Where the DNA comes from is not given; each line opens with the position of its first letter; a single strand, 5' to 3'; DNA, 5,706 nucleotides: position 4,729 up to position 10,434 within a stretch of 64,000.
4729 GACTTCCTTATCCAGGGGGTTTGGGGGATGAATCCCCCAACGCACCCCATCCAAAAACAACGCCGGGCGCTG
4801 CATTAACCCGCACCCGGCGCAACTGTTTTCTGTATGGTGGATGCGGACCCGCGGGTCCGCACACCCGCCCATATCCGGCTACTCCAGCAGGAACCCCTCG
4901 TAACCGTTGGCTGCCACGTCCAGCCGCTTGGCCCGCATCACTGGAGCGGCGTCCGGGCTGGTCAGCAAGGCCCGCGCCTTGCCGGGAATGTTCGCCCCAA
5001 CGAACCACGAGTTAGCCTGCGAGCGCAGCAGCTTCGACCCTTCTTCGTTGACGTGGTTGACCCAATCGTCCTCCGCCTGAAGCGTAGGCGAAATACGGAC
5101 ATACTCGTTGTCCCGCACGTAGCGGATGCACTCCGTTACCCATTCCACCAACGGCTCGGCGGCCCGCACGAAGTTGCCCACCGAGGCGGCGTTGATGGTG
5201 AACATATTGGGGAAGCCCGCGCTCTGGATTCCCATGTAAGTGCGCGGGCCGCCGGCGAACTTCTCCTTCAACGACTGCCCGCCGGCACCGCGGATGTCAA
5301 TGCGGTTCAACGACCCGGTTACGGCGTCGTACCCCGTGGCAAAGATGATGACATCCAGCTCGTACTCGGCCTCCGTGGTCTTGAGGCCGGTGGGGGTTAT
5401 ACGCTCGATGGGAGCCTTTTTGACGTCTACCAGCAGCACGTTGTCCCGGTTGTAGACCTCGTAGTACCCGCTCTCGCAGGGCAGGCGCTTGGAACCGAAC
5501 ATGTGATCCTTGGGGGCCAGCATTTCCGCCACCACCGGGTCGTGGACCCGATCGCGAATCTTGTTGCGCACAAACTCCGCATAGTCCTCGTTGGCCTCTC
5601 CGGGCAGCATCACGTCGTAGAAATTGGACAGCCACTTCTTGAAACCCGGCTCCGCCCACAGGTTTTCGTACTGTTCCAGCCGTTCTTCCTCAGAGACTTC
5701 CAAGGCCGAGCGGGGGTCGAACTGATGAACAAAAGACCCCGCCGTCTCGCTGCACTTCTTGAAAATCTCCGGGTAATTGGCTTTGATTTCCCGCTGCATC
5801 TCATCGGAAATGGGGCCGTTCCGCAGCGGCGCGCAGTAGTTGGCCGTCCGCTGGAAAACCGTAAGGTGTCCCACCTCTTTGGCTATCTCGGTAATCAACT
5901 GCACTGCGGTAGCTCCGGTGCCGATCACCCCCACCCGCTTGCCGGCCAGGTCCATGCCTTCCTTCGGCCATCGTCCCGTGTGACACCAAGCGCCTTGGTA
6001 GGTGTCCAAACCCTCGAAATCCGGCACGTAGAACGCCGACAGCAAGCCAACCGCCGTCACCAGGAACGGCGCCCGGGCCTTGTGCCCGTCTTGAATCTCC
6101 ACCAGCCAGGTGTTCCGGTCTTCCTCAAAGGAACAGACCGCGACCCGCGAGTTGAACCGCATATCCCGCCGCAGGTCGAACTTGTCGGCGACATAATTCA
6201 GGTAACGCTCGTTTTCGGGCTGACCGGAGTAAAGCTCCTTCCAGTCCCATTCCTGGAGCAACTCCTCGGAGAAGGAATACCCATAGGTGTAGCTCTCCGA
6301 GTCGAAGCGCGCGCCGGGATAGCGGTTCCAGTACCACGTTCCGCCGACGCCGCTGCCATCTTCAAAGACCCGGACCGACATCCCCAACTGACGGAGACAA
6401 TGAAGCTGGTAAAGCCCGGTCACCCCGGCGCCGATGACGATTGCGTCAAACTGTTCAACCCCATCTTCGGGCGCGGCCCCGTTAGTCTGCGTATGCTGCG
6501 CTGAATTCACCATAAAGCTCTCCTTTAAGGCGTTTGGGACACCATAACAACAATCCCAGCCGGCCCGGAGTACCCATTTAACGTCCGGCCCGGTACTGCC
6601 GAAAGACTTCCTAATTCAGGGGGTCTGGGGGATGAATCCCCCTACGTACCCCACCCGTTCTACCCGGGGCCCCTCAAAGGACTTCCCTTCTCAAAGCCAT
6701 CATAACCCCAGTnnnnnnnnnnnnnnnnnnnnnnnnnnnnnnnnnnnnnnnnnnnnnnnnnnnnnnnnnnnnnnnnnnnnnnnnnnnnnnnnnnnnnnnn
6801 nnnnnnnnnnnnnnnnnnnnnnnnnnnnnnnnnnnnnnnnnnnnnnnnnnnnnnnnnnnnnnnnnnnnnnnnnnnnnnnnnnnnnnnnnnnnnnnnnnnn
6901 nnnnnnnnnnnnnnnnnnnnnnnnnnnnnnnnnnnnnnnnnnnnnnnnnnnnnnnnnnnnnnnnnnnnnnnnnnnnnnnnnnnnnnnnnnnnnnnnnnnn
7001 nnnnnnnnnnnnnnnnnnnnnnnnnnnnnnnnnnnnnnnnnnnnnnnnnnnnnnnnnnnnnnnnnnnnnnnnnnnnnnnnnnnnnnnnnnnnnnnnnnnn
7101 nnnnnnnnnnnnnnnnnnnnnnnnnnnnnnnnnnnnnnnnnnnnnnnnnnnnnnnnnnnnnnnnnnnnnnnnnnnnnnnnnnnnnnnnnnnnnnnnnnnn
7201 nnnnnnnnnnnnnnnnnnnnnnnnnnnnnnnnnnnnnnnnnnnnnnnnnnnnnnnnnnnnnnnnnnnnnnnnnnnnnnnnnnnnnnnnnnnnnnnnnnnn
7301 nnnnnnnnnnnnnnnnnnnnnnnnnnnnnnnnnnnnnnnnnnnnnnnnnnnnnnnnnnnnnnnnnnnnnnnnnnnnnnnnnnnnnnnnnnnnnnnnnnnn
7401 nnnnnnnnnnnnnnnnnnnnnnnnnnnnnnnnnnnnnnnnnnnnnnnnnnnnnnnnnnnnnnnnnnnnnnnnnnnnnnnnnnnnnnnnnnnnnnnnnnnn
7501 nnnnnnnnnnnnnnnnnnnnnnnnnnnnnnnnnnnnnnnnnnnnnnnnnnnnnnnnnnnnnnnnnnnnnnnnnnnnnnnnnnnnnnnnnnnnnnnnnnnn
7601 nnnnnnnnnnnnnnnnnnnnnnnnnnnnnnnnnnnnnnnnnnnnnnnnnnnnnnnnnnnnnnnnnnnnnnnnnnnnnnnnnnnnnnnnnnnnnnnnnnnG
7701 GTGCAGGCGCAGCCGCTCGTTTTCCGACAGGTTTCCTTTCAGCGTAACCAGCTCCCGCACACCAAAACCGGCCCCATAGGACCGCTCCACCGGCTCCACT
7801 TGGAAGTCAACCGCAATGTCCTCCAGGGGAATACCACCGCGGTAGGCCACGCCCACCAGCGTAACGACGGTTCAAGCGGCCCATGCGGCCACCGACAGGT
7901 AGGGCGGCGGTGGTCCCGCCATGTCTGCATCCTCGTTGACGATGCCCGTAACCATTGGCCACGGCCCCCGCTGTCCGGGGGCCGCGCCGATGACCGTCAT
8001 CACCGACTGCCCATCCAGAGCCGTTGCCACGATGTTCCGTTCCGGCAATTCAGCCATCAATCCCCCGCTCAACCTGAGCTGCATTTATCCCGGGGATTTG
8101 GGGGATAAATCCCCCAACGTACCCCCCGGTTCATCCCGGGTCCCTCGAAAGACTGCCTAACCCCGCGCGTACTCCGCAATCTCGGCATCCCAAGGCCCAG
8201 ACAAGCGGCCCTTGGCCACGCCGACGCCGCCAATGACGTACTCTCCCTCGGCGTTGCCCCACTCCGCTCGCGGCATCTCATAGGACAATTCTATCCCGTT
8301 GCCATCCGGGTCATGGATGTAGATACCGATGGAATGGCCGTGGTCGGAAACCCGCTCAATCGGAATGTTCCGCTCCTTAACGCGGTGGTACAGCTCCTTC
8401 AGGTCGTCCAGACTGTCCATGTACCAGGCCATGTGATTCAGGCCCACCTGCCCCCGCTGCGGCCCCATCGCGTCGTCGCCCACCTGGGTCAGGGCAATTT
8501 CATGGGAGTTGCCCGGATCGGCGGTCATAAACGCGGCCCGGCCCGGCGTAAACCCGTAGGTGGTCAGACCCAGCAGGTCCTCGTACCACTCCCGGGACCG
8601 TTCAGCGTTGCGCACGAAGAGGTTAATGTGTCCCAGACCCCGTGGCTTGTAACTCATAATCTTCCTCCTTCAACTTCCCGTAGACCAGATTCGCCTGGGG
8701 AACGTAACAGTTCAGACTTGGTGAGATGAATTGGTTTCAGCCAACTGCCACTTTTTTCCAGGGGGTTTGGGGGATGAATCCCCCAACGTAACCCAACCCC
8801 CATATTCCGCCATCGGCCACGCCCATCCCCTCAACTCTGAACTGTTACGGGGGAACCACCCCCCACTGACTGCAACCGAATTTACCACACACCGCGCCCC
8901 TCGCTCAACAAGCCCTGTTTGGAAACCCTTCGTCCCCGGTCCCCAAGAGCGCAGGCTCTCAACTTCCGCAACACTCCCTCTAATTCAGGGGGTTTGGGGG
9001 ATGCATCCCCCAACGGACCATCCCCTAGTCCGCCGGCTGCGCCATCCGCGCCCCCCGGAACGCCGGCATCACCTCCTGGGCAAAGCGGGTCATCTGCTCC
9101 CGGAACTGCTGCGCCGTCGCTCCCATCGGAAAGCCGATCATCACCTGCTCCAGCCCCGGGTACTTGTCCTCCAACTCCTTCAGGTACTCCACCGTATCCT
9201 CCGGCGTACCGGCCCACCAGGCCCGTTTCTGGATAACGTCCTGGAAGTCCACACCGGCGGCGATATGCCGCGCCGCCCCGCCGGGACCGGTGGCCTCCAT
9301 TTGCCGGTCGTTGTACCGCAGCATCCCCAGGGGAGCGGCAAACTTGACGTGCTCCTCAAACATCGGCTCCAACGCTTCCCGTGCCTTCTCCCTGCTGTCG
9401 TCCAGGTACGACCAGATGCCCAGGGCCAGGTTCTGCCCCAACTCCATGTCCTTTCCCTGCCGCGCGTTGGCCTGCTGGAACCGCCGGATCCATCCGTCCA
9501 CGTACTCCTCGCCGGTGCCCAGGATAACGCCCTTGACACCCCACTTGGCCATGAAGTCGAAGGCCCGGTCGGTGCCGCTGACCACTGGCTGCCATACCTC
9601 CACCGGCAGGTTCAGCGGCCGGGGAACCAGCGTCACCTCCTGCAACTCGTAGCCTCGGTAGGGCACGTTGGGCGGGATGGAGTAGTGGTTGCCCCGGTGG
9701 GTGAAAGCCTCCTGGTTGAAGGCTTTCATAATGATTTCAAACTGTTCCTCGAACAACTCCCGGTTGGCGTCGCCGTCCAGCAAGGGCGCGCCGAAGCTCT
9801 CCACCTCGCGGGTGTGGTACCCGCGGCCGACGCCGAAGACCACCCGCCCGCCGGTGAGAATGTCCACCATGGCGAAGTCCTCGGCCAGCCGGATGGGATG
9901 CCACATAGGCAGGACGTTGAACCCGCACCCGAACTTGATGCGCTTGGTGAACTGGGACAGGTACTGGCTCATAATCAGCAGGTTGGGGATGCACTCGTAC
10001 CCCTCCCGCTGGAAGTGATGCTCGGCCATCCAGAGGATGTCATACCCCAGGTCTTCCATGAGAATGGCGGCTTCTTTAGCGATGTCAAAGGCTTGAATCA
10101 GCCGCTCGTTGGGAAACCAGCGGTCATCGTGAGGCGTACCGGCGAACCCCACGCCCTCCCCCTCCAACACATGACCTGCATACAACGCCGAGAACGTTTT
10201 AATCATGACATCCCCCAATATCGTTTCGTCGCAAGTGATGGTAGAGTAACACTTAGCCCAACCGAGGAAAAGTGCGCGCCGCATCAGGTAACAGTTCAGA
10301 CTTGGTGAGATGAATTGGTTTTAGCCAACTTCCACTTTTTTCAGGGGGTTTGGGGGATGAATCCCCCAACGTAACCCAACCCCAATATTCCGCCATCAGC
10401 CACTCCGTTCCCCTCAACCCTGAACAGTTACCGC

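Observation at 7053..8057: Tandem-OsmC protein with an in-frame TGA at the peroxidatic-Cys position: candidate selenoprotein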

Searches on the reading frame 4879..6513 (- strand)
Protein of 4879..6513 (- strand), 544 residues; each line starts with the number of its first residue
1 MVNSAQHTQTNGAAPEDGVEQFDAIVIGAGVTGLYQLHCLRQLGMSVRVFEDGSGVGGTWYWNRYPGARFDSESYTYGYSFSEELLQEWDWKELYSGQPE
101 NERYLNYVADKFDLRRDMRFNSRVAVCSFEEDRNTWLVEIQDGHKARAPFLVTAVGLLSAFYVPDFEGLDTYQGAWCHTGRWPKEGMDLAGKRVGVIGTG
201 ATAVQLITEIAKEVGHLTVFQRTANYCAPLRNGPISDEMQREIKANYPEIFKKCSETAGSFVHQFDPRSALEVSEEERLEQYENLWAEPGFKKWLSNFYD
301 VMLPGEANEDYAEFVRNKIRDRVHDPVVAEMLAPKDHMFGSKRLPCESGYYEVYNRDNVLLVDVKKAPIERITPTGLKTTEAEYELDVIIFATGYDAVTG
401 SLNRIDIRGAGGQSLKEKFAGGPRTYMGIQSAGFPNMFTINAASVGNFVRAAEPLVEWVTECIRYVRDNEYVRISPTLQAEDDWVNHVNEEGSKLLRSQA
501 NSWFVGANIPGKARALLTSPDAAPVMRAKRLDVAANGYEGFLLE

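Call 53: search_protein_families(library=pfam, proteins=[window:4879-6513:-], max_evalue=0.1)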
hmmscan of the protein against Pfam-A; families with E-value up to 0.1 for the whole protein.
window:4879-6513:- (544 aa): 13 families
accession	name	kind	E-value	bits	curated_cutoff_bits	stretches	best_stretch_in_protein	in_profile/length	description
PF00743.25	FMO-like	-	9.6e-12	44.5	22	1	25-223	5-215/532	Flavin-binding monooxygenase-like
PF13738.12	Pyr_redox_3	-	8.9e-10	38.7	30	1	25-225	1-198/305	Pyridine nucleotide-disulphide oxidoreductase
PF07992.20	Pyr_redox_2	-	4.6e-09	36.5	26.1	1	23-246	2-196/291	Pyridine nucleotide-disulphide oxidoreductase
PF13450.12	NAD_binding_8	-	1.3e-08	35.4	21.9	1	26-76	1-51/68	NAD(P)-binding Rossmann-like domain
PF01266.30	DAO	-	2.2e-08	34.5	27.9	1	23-62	1-41/353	FAD dependent oxidoreductase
PF13434.12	Lys_Orn_oxgnase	-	3e-07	30.3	21.3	1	99-239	95-237/339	L-lysine 6-monooxygenase/L-ornithine 5-monooxygenase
PF00070.33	Pyr_redox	-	7.3e-05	23.7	22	0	193-250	1-57/82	Pyridine nucleotide-disulphide oxidoreductase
PF02826.25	2-Hacid_dh_C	-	0.0067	16.3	25.1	1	175-215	16-59/178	D-isomer specific 2-hydroxyacid dehydrogenase, NAD binding domain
PF13454.12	NAD_binding_9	-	0.012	16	21.8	0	26-62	2-43/155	FAD-NAD(P)-binding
PF13241.12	NAD_binding_7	-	0.019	16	22.1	0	187-228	3-41/104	Putative NAD(P)-binding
PF01262.27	AlaDh_PNT_C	-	0.023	14.6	23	1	17-51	24-58/214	Alanine dehydrogenase/PNT, C-terminal domain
PF01488.26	Shikimate_DH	-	0.032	14.7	24.3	0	188-228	9-50/138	Shikimate / quinate 5-dehydrogenase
PF03486.20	HI0933_like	-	0.05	13.5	50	0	23-57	2-36/244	HI0933-like protein Rossmann domain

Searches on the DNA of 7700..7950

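Call 27: search_rna_families(source=window, start=7700, end=7950, threshold=evalue, max_evalue=10)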
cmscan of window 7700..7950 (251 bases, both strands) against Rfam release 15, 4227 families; matches with E-value up to 10: 0.
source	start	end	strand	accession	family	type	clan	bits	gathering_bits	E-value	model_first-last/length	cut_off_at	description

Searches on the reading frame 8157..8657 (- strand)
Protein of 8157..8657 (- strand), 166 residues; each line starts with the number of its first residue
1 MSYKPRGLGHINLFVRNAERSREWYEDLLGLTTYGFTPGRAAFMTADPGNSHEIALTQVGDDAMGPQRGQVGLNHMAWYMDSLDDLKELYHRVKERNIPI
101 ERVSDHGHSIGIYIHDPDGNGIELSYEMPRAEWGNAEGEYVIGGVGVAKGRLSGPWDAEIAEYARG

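Call 53: search_protein_families(library=pfam, proteins=[window:8157-8657:-], max_evalue=0.1)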
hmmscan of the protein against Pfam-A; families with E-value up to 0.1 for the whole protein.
window:8157-8657:- (166 aa): 5 families
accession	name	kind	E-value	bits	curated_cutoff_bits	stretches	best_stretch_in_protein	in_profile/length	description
PF00903.31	Glyoxalase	-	2e-16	60.9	20.6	1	7-124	1-121/121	Glyoxalase/Bleomycin resistance protein/Dioxygenase superfamily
PF13669.12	Glyoxalase_4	-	8.1e-06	26.5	27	1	10-99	2-92/109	Glyoxalase/Bleomycin resistance protein/Dioxygenase superfamily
PF12681.13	Glyoxalase_2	-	0.0029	18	30.1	1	12-128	5-117/118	Glyoxalase-like domain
PF11975.13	Glyco_hydro_4C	-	0.035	14.5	24.1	1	71-96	2-27/211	Family 4 glycosyl hydrolase C-terminal domain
PF22677.2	Ble-like_N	-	0.064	13.5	24.5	1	10-32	4-26/41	Bleomycin resistance protein-like N-terminal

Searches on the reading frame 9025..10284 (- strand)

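Call 53: search_protein_families(library=pfam, proteins=[window:9025-10284:-], max_evalue=0.1)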
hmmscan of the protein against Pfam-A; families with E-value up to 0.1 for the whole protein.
window:9025-10284:- (419 aa): 1 family
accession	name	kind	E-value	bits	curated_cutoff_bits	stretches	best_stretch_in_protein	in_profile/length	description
PF00296.26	Bac_luciferase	-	5.1e-41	141.5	27.9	1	65-373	21-309/314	Luciferase-like monooxygenase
